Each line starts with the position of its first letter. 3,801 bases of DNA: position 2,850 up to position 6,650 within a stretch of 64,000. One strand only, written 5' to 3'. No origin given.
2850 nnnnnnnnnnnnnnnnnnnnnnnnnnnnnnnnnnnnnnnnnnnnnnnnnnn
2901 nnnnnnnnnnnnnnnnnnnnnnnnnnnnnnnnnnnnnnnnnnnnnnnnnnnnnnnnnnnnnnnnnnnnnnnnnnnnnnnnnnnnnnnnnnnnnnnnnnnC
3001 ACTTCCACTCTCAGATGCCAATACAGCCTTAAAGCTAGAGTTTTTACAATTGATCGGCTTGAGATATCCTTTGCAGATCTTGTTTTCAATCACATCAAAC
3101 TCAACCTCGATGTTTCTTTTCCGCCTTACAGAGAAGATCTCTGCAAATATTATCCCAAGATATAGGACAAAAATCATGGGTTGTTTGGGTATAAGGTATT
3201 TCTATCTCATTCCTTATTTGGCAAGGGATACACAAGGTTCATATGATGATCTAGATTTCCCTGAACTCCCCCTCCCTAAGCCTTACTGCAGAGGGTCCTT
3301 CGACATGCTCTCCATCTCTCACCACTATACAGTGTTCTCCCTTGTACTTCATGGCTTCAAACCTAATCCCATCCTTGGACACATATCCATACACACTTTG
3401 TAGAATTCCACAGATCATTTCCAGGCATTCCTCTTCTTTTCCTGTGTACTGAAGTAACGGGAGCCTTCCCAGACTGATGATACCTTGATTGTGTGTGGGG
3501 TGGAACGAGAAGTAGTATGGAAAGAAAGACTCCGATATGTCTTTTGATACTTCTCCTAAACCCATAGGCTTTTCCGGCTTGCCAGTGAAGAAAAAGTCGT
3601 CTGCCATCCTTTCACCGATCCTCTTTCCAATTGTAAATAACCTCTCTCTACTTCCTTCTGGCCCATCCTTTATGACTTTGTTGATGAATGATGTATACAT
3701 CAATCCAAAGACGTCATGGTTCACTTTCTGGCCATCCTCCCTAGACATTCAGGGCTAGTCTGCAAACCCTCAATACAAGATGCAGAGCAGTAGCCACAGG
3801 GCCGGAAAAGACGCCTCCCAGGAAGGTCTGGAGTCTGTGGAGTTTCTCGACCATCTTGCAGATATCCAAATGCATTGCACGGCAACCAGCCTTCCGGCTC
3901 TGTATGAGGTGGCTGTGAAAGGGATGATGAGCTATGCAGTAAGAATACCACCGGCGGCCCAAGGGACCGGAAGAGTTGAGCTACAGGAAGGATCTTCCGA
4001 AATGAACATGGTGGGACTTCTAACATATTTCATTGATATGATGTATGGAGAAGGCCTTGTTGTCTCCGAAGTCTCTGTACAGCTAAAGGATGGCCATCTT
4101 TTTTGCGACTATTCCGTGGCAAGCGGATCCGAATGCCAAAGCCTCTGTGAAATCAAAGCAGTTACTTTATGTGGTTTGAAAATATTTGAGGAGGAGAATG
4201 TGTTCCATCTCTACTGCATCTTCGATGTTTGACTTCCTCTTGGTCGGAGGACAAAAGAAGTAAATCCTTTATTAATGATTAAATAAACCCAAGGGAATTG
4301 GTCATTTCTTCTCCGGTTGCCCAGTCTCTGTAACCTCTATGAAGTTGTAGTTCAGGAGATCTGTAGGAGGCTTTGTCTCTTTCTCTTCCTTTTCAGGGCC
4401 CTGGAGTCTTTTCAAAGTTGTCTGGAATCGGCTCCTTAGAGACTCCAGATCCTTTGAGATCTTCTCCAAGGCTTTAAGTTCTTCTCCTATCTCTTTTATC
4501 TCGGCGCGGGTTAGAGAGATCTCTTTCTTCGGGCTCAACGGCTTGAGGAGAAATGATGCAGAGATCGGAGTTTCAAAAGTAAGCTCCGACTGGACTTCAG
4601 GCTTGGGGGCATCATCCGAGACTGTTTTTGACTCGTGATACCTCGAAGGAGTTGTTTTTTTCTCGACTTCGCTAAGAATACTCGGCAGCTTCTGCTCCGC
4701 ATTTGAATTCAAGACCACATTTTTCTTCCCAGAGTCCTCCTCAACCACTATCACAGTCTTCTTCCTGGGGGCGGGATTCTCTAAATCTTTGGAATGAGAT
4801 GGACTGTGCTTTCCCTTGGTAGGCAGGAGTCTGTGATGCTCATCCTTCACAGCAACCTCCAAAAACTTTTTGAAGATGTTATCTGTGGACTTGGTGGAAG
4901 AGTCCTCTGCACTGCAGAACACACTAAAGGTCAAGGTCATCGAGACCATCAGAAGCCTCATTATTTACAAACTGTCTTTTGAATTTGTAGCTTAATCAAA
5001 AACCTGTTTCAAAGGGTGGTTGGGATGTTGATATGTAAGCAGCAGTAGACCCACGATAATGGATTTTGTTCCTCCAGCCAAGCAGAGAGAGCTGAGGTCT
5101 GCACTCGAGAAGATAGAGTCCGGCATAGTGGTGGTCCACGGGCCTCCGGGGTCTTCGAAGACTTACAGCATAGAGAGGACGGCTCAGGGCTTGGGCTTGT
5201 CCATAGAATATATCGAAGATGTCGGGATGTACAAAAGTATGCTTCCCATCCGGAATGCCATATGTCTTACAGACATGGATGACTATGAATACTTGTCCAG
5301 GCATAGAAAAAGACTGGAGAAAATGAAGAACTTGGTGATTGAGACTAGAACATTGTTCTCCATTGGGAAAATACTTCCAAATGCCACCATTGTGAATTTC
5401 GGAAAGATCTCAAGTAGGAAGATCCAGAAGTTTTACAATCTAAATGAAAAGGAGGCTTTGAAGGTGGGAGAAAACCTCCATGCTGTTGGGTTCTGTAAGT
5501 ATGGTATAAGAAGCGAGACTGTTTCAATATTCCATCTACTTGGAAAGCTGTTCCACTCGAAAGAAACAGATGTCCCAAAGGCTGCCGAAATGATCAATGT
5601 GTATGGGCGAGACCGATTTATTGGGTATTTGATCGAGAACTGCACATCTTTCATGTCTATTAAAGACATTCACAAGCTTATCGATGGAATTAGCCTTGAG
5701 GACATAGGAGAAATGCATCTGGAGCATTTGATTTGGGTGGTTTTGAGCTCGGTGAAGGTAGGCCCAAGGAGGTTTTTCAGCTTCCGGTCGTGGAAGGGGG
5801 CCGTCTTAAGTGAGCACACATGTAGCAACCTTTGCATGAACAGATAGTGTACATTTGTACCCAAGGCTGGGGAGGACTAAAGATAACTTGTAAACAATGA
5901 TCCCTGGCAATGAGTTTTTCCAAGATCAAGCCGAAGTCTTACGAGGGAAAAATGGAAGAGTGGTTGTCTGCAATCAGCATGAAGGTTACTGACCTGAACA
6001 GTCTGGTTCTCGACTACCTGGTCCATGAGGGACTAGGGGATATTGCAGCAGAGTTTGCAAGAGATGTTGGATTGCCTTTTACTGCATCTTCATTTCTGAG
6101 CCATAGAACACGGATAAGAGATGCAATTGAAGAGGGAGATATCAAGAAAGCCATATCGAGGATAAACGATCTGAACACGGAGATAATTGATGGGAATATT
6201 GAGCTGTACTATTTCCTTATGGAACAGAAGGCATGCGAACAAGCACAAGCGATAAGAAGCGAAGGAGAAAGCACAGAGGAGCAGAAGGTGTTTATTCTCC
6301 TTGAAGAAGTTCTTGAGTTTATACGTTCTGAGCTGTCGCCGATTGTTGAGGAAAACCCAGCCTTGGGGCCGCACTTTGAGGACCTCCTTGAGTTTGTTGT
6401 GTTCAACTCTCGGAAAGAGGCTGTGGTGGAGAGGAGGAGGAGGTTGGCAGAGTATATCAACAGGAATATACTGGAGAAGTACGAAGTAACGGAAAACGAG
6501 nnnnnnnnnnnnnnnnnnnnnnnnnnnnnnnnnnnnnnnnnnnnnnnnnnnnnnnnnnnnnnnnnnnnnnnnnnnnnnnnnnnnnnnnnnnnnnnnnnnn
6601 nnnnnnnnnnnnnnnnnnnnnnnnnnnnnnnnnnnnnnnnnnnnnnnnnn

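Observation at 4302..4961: Lineage-specific secreted, highly charged low-complexity protein with a C-terminal coiled coil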

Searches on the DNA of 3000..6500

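Call 64: search_rna_families(source=window, start=3000, end=6500, threshold=gathering)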
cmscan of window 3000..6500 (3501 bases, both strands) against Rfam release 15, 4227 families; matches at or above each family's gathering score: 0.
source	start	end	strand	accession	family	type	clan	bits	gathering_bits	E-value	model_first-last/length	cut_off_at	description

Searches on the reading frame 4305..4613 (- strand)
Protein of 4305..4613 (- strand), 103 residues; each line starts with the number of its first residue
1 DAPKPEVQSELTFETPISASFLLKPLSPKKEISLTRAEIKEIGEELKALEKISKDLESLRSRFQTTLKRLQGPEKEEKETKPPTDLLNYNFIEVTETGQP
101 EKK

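Call 55: predict_structure(alignment_id=A3)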
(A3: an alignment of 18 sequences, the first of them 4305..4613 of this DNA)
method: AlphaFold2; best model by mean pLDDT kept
length: 103 residues; sequences in the alignment: 18
mean_pLDDT: 69.6   pTM: 0.32
mean pLDDT of the five models: 69.6, 69.4, 69.4, 68.5, 67.7
residues with pLDDT >= 90: 20; 70-90: 18; 50-70: 57; < 50: 8
segments of 3 or more residues with pLDDT < 50: 76-79
pLDDT, mean of each block of 10 residues (from residue 1): 55 58 64 80 92 94 85 54 62 59 48
secondary structure, 60 per line:
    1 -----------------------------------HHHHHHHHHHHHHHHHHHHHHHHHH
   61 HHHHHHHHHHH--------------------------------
elements in order: H36-71
